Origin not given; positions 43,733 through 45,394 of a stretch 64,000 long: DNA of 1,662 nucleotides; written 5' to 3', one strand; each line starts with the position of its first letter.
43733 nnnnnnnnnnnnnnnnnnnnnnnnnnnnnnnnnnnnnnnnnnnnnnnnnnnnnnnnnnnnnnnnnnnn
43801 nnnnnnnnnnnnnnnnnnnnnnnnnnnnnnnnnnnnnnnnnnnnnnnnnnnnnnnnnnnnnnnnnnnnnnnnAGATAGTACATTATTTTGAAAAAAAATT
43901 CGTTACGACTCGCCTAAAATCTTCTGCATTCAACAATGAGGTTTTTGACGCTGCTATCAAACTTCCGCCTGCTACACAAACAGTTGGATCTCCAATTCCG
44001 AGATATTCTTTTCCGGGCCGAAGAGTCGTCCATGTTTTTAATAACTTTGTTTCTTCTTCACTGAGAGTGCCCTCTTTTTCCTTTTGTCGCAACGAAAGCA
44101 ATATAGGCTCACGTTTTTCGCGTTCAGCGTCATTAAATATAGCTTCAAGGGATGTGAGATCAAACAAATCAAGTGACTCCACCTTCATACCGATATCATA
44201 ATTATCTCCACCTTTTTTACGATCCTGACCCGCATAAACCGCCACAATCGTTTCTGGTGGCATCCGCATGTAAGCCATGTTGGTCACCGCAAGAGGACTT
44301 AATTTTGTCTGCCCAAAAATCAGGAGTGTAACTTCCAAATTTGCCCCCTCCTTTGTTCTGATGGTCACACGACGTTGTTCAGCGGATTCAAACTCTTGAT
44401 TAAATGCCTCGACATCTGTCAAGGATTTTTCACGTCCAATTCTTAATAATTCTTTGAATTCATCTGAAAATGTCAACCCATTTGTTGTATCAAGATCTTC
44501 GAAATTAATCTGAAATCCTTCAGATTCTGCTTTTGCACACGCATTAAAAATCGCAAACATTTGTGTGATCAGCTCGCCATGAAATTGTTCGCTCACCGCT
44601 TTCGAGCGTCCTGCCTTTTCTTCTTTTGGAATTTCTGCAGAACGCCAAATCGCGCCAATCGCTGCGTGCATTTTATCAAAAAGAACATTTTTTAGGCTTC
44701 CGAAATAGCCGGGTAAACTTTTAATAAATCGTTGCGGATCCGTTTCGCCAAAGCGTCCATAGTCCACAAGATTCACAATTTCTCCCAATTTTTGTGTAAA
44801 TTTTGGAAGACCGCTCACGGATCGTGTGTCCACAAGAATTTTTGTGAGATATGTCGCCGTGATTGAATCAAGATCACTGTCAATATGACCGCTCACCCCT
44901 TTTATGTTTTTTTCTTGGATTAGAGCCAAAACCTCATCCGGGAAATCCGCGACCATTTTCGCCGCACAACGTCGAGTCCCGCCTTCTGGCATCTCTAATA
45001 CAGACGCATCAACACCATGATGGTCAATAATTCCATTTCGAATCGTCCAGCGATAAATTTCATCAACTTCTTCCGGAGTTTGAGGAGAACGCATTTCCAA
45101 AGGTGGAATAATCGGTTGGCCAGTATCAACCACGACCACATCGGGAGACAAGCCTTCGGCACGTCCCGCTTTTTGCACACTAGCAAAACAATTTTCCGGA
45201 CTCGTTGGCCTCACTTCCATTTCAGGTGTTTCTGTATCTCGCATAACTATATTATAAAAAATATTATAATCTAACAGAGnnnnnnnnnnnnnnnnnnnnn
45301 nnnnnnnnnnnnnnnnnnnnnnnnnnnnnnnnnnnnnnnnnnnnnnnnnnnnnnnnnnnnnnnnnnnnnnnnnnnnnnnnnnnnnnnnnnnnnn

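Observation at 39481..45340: Accessory island: DUF4143 AAA ATPase, Fic protein, and an operon of a 2H-phosphoesterase-like protein, a 453-aa unknown protein and two paralogous Cys/His-rich small proteins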

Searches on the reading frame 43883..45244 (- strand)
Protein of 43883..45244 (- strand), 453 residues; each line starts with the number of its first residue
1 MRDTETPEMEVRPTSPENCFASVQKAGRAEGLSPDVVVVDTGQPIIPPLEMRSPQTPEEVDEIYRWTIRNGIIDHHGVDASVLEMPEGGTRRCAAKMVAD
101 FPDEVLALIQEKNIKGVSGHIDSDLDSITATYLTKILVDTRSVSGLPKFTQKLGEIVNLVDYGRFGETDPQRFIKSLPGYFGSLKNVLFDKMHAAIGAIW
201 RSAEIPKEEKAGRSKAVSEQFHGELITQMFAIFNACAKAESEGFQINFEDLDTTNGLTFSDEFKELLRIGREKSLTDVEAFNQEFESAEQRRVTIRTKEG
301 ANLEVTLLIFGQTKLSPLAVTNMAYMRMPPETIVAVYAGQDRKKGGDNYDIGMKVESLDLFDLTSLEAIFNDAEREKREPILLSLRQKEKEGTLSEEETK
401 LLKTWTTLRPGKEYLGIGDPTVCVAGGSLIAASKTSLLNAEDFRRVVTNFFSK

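Call 3: search_protein_families(library=pfam, proteins=[window:43883-45244:-], max_evalue=1)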
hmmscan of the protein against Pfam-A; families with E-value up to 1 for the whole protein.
window:43883-45244:- (453 aa): 1 family
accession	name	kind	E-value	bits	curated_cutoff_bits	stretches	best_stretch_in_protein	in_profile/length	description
PF01368.27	DHH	-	0.0039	17.9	28.1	0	117-137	4-25/125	DHH family, N-terminal domain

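Call 4: search_protein_families(library=padloc, proteins=[window:43883-45244:-], max_evalue=1)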
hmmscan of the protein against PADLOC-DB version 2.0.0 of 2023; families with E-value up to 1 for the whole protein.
window:43883-45244:- (453 aa): 0 families

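Call 5: search_protein_families(library=ncbifam, proteins=[window:43883-45244:-], max_evalue=1)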
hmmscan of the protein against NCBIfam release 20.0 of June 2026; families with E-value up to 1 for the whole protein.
window:43883-45244:- (453 aa): 0 families

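Call 9: find_homologous_proteins(query=window:43883-45244:-)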
Query window:43883-45244:- (453 aa): 39 proteins with E <= 0.001 among 8000 candidates.
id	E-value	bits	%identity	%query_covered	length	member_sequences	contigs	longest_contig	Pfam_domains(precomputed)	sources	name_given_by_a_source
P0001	4.0e-195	667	66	100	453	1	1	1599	-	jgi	jgi:hypothetical protein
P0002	1.9e-171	589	61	99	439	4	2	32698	-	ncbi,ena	-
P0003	1.2e-165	570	61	97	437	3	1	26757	-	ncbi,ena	-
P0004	5.4e-160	551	58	98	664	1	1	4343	-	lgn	-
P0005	1.0e-158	547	58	96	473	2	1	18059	-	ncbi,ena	-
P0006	2.8e-157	542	59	97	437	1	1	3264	-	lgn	-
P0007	1.1e-155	537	56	97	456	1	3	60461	-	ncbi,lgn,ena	-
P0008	5.2e-155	535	57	96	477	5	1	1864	-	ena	-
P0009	9.0e-150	517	55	96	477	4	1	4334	-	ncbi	-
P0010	9.7e-150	517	53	98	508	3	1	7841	-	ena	-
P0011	3.1e-143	496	57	92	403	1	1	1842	-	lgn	-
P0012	2.4e-141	490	53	96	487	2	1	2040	-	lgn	-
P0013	2.1e-121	424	46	98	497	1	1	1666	-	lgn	-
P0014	1.6e-118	414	46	96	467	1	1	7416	-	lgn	-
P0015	5.7e-118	412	47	96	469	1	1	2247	-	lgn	-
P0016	1.9e-115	404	45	97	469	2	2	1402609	-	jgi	jgi:hypothetical protein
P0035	7.7e-60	221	34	98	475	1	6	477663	-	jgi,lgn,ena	jgi:hypothetical protein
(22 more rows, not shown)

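Call 10: find_encoding_contigs(protein=P0016, flank=8000, max_places=2)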
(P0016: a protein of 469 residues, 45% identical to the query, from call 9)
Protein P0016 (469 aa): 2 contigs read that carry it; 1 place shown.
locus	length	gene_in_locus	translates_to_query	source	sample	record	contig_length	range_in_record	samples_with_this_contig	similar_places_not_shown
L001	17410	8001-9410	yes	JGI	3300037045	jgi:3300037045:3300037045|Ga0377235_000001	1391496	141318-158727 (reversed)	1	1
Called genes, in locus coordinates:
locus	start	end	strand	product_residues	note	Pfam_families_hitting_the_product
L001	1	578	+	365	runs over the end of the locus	PF10648:Gmad2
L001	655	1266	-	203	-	PF12917:YfbR-like (faint), PF13023:HD_3, PF01966:HD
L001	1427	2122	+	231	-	-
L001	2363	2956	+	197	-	PF01551:Peptidase_M23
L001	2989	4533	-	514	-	-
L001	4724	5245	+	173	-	PF00625:Guanylate_kin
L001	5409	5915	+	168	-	-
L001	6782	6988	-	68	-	-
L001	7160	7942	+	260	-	PF03372:Exo_endo_phos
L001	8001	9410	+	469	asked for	-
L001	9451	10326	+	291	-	-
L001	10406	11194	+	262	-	PF03891:DUF333, PF16656:Pur_ac_phosph_N (weak)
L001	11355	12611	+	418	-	PF00342:PGI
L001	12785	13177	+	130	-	-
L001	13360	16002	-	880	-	PF02861:Clp_N, PF23569:NBD_SMAX1, PF00004:AAA, PF17871:AAA_lid_9, PF00158:Sigma54_activat, PF07724:AAA_2, PF00004:AAA, PF07728:AAA_5, +6 more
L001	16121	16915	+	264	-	PF04240:Caroten_synth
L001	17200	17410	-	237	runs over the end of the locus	-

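Call 11: find_encoding_contigs(protein=P0035, flank=8000, max_places=2)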
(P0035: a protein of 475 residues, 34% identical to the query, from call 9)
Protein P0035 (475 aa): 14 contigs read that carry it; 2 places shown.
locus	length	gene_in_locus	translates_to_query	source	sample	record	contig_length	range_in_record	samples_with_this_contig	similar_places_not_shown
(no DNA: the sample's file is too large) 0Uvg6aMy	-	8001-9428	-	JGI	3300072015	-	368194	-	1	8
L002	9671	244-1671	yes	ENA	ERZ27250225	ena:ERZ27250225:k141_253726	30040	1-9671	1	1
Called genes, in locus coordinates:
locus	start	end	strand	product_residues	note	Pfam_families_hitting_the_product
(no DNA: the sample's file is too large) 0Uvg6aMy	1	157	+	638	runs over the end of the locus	-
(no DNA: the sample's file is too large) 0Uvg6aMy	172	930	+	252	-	PF00092:VWA, PF13519:VWA_2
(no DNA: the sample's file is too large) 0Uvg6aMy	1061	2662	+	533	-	PF00691:OmpA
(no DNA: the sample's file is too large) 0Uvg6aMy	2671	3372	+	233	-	-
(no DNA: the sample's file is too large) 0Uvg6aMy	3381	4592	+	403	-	-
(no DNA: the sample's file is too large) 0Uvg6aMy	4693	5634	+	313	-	PF00528:BPD_transp_1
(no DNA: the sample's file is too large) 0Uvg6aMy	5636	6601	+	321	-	PF00005:ABC_tran, PF13304:AAA_21 (faint)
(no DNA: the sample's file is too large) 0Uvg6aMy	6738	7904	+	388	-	-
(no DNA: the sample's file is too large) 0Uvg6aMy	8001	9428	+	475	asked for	-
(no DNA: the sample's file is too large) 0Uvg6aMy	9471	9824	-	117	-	-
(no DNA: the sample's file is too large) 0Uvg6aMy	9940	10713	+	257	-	PF00142:Fer4_NifH (weak), PF01656:CbiA, PF02374:ArsA_ATPase (weak), PF06564:CBP_BcsQ, PF09140:MipZ (weak), PF10609:ParA, PF13614:AAA_31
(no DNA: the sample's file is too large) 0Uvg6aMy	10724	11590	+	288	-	PF02195:ParB_N, PF17762:HTH_ParB, PF23552:ParB_C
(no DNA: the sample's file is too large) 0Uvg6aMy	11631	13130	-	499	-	PF13328:HD_4, PF01966:HD, PF04607:RelA_SpoT, PF02824:TGS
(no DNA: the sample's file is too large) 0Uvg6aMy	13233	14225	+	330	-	PF05496:RuvB_N (faint), PF05621:TniB (faint), PF23569:NBD_SMAX1 (weak), PF13191:AAA_16 (faint), PF00004:AAA, PF07728:AAA_5 (weak), PF17871:AAA_lid_9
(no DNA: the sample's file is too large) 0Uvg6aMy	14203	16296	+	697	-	-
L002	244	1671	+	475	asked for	-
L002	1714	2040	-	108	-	-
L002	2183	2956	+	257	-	PF00142:Fer4_NifH (weak), PF01656:CbiA, PF02374:ArsA_ATPase (weak), PF06564:CBP_BcsQ, PF09140:MipZ (weak), PF10609:ParA, PF13614:AAA_31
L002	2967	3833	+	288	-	PF02195:ParB_N, PF17762:HTH_ParB, PF23552:ParB_C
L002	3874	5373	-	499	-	PF13328:HD_4, PF01966:HD, PF04607:RelA_SpoT, PF02824:TGS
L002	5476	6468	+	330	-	PF05496:RuvB_N (faint), PF05621:TniB (faint), PF23569:NBD_SMAX1 (weak), PF13191:AAA_16 (faint), PF00004:AAA, PF07728:AAA_5 (weak), PF17871:AAA_lid_9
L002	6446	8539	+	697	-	-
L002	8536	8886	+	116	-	-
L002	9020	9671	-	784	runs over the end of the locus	PF01751:Toprim, PF01131:Topoisom_bac, PF13368:Toprim_C_rpt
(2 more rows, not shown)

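Call 12: find_encoding_contigs(protein=P0007, flank=8000, max_places=2)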
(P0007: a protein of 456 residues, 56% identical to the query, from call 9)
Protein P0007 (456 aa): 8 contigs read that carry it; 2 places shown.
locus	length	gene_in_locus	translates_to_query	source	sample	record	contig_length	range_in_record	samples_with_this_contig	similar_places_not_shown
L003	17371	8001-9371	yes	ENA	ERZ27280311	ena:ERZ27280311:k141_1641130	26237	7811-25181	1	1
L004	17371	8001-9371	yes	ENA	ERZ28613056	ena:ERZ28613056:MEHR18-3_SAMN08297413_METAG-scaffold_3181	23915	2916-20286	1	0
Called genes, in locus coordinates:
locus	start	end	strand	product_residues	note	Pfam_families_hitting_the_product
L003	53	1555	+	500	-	-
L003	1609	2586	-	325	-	PF00389:2-Hacid_dh, PF02826:2-Hacid_dh_C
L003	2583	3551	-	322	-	PF00294:PfkB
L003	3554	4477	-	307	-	PF01116:F_bP_aldolase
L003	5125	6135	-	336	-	PF00294:PfkB, PF08543:Phos_pyr_kin (weak)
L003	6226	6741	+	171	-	-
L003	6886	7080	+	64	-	-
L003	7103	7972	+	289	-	-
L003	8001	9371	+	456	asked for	-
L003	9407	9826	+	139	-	-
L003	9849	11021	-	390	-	PF02779:Transket_pyr, PF02780:Transketolase_C, PF22613:Transketolase_C_1 (weak)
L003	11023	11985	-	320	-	PF14257:DUF4349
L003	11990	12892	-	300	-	PF13292:DXP_synthase_N, PF00456:Transketolase_N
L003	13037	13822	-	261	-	PF00127:Copper-bind (faint), PF13473:Cupredoxin_1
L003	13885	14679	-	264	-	PF00127:Copper-bind (faint)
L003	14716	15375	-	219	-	PF00834:Ribul_P_3_epim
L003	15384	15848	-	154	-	PF02502:LacAB_rpiB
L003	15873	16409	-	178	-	PF05055:DUF677 (weak), PF06103:DUF948 (weak)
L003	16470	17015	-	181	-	-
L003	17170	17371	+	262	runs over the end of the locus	PF01978:TrmB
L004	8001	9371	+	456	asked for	-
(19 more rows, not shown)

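Call 15: search_protein_families(library=pfam, proteins=[L001:9451-10326:+, L001:7160-7942:+, L003:7103-7972:+, L003:9407-9826:+, L003:6226-6741:+, L002:1714-2040:-], max_evalue=0.1)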
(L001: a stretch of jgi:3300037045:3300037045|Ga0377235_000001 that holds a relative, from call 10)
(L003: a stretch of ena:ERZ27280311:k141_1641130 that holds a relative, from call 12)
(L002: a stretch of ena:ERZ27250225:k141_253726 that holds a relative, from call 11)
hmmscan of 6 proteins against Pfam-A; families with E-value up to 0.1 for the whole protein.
L001:9451-10326:+ (291 aa): 1 family
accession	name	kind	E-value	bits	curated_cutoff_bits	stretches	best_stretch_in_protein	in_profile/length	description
PF22451.2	NirdL-like_HTH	-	0.037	14.1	27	1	63-87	20-44/47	Siroheme decarboxylase NirDL-like HTH domain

L001:7160-7942:+ (260 aa): 2 families
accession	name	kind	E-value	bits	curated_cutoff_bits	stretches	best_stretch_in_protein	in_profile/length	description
PF03372.29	Exo_endo_phos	-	5.4e-31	108.4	24.5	1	9-252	1-225/225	Endonuclease/Exonuclease/phosphatase family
PF14529.12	Exo_endo_phos_2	-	0.00022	21.5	27.4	1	111-255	3-116/117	Endonuclease-reverse transcriptase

L003:7103-7972:+ (289 aa): 1 family
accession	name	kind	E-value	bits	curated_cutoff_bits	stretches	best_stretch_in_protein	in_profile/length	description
PF09867.14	TagF_N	-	0.015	15.7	27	1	59-118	40-97/135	TagF N-terminal domain, Type VI secretion system-associated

L003:9407-9826:+ (139 aa): 1 family
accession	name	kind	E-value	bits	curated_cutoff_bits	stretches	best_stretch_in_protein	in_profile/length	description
PF10508.15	Proteasom_PSMB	-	0.0065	15.5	23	1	24-96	72-141/499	Proteasome non-ATPase 26S subunit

L003:6226-6741:+ (171 aa): 0 families

L002:1714-2040:- (108 aa): 0 families

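Call 25: search_solved_structures(query=A1, max_evalue=10, show_alignments=2)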
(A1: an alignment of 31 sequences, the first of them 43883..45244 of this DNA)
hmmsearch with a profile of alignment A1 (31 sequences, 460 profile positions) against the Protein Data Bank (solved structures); distinct sequences matched with E-value up to 10: 1.
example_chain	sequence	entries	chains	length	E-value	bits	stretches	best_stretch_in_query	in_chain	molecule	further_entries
9mn2_A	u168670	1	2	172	4.6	9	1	177-294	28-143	IgA FC receptor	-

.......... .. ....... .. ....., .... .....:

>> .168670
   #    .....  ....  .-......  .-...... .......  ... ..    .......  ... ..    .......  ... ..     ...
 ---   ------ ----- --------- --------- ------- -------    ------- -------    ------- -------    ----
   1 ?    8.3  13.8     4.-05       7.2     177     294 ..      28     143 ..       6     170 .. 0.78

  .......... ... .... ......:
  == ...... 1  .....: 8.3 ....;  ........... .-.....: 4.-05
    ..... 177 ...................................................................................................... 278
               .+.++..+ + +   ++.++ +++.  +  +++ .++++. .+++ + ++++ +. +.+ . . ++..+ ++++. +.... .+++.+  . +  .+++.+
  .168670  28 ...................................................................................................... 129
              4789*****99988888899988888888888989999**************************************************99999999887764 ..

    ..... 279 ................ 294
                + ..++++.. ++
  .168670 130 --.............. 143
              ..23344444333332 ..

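Call 34: find_encoding_contigs(protein=P0002, flank=7000, max_places=2)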
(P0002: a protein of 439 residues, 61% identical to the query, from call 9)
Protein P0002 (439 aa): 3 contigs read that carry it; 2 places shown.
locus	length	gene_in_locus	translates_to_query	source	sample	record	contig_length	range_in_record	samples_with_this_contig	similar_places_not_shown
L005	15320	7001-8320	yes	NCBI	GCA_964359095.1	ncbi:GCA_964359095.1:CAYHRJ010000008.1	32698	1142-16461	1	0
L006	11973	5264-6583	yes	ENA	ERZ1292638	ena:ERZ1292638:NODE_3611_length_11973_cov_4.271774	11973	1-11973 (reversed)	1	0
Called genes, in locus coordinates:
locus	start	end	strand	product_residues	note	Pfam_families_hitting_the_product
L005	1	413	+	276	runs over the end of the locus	PF00119:ATP-synt_A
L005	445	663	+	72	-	PF00137:ATP-synt_C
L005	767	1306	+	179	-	PF00430:ATP-synt_B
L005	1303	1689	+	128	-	PF00213:OSCP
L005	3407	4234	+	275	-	PF00231:ATP-synt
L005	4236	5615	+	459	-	PF02874:ATP-synt_ab_N, PF00006:ATP-synt_ab, PF22919:ATP-synt_VA_C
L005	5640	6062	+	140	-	PF02823:ATP-synt_DE_N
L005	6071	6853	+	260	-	-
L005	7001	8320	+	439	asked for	-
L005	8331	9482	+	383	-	-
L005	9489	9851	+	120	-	-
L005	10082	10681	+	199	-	-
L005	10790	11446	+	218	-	-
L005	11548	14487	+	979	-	PF00580:UvrD-helicase, PF13245:AAA_19, PF13604:AAA_30 (faint), PF13538:UvrD_C_2 (faint), PF13361:UvrD_C, PF12705:PDDEXK_1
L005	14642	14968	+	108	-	-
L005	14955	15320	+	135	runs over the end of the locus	-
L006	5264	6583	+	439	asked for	-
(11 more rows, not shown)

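Call 35: find_encoding_contigs(protein=P0005, flank=7000, max_places=2)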
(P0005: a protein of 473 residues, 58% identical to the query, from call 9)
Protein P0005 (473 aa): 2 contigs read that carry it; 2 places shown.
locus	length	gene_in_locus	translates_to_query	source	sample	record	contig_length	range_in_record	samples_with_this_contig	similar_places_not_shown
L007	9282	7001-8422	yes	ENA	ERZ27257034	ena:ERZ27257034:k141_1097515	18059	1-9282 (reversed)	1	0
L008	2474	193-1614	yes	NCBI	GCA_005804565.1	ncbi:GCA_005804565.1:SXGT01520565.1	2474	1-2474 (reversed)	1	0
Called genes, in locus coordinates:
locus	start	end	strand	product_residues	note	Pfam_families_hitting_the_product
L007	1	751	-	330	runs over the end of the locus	PF00389:2-Hacid_dh, PF02826:2-Hacid_dh_C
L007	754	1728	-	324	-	PF00294:PfkB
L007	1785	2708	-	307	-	PF01116:F_bP_aldolase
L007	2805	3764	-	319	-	PF00294:PfkB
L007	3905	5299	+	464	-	-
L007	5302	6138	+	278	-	PF12146:Hydrolase_4 (faint), PF12697:Abhydrolase_6 (faint), PF06821:Ser_hydrolase (weak)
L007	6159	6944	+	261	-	-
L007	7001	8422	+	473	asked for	-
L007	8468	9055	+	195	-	-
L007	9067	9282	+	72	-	?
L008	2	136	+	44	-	?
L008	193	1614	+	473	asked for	-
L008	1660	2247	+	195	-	-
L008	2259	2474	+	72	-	?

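Call 36: find_encoding_contigs(protein=P0004, flank=5000, max_places=2)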
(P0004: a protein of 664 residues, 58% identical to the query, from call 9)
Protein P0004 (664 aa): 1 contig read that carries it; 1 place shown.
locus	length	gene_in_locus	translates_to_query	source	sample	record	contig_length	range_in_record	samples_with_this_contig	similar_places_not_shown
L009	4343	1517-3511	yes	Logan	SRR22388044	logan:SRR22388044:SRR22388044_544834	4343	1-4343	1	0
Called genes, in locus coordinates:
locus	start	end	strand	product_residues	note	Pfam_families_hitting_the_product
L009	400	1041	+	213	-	-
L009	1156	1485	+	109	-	-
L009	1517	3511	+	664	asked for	-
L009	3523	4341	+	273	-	?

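Call 40: search_protein_families(library=pfam, proteins=[L009:1517-2230:+, L005:8331-9482:+, L005:9489-9851:+, L005:10082-10681:+, L005:10790-11446:+, L005:6071-6853:+, L007:8468-9055:+, L007:6159-6944:+, L007:3905-5299:+, L009:400-1041:+], max_evalue=1)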
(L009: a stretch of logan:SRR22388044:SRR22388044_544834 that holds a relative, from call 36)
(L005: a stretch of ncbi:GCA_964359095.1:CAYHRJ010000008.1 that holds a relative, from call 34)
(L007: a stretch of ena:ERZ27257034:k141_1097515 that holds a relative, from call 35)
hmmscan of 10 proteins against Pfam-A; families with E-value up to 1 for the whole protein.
L009:1517-2230:+ (238 aa): 0 families

L005:8331-9482:+ (383 aa): 1 family
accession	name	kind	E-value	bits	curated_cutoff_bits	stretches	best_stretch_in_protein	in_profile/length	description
PF22911.1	PRAS_NT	-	0.12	13.2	27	0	136-170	3-36/68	Proline-rich AKT1 substrate 1, N-terminal domain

L005:9489-9851:+ (120 aa): 0 families

L005:10082-10681:+ (199 aa): 0 families

L005:10790-11446:+ (218 aa): 0 families

L005:6071-6853:+ (260 aa): 0 families

L007:8468-9055:+ (195 aa): 1 family
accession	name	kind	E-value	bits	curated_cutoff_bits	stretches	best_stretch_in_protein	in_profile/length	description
PF00378.25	ECH_1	-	0.31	10.8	27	1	18-108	162-250/251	Enoyl-CoA hydratase/isomerase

L007:6159-6944:+ (261 aa): 1 family
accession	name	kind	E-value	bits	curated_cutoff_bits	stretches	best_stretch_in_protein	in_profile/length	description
PF17830.6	STI1-HOP_DP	-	0.047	14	29.1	0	23-63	12-52/55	STI1/HOP, DP domain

L007:3905-5299:+ (464 aa): 1 family
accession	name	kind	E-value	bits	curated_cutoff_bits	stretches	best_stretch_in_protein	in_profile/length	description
PF14338.12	Mrr_N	-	0.039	14.6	29.5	1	259-286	20-47/87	Mrr N-terminal domain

L009:400-1041:+ (213 aa): 0 families

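Call 41: predict_structure(alignment_id=A1)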
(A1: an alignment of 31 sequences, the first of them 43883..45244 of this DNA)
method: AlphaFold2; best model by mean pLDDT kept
length: 453 residues; sequences in the alignment: 31
mean_pLDDT: 92.4   pTM: 0.88
mean pLDDT of the five models: 92.4, 92.2, 91.1, 90.9, 90.9
residues with pLDDT >= 90: 367; 70-90: 75; 50-70: 7; < 50: 4
segments of 3 or more residues with pLDDT < 50: 1-3
pLDDT, mean of each block of 10 residues (from residue 1): 53 91 78 89 82 96 95 89 91 97 98 94 94 98 96 97 92 97 95 95 96 94 96 96 94 88 95 94 96 92 95 93 92 95 87 88 94 97 98 97 95 94 91 91 96 86
secondary structure, 60 per line:
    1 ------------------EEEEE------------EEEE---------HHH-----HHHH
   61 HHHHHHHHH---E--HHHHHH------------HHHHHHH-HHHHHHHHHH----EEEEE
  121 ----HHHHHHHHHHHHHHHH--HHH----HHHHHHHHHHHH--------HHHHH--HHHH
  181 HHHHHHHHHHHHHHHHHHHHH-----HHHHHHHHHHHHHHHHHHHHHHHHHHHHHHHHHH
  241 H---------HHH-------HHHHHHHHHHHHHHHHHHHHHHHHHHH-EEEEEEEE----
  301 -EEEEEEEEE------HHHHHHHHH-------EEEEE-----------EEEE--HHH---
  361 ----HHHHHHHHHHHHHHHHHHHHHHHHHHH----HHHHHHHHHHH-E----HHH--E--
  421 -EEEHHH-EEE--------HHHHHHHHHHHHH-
elements in order: E19-23 E36-39 H57-69 H76-81 H94-100 H102-111 E116-120 H125-140 H150-161 H170-174 H177-201 H207-241 H261-287 E289-296 E302-310 H317-325 E333-337 E349-352 H365-391 H396-406 E422-424 E429-431 H440-452
